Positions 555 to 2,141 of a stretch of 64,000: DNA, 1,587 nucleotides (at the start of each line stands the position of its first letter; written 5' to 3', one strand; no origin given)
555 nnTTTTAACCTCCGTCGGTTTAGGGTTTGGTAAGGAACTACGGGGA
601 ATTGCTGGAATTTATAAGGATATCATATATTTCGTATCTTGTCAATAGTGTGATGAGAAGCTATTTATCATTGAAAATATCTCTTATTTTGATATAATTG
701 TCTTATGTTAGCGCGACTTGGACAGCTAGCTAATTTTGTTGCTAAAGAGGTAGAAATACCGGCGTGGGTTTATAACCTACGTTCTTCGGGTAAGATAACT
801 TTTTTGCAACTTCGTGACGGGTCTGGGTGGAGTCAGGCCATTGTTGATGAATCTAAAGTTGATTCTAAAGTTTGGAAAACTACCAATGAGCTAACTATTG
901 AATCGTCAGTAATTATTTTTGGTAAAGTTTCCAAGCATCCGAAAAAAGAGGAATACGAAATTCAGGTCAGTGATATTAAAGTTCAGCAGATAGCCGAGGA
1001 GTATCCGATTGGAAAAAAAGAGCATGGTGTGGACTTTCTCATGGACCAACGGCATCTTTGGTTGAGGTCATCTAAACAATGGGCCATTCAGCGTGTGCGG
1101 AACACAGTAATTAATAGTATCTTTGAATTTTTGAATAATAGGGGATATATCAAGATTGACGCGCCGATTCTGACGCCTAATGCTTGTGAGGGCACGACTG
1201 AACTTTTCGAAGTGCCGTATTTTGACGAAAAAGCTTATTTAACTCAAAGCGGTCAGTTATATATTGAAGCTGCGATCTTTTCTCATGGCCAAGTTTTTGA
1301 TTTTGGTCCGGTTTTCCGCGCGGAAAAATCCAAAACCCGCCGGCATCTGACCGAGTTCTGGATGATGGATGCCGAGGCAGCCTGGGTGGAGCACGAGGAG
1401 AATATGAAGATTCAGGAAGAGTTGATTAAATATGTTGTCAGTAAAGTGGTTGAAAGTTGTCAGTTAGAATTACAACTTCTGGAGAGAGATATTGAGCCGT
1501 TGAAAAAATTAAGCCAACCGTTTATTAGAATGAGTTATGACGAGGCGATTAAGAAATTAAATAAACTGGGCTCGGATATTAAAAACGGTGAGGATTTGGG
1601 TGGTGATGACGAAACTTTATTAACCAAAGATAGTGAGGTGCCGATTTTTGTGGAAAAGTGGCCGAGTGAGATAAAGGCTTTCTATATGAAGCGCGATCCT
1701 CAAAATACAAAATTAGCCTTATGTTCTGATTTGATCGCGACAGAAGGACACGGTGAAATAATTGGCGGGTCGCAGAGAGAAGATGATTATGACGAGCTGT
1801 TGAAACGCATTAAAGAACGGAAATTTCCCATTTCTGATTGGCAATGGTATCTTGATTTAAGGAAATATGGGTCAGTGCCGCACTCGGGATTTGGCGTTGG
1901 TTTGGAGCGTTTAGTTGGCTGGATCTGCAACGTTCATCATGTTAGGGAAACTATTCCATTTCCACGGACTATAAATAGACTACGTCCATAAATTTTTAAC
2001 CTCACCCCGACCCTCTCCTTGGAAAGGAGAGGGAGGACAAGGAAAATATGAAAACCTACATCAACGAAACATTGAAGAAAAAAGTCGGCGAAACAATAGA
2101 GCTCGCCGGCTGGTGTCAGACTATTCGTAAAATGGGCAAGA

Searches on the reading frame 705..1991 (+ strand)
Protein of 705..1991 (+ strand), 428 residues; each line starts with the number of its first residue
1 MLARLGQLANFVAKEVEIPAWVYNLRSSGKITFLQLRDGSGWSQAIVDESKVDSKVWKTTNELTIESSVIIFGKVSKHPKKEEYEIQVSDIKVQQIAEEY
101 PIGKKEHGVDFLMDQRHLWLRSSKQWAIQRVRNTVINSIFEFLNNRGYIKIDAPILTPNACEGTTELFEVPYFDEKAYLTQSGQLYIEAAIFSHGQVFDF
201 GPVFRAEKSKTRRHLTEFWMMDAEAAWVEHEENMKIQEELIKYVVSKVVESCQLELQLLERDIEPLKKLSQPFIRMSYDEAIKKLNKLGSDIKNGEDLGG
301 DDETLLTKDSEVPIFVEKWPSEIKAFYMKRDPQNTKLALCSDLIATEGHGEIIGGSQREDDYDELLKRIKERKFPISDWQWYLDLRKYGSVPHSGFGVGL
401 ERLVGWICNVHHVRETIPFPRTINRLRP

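Call 66: find_encoding_contigs(protein=window:705-1991:+, flank=10000, max_places=1)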
Protein window:705-1991:+ (428 aa): no gene with exactly this product is on record in the collection.
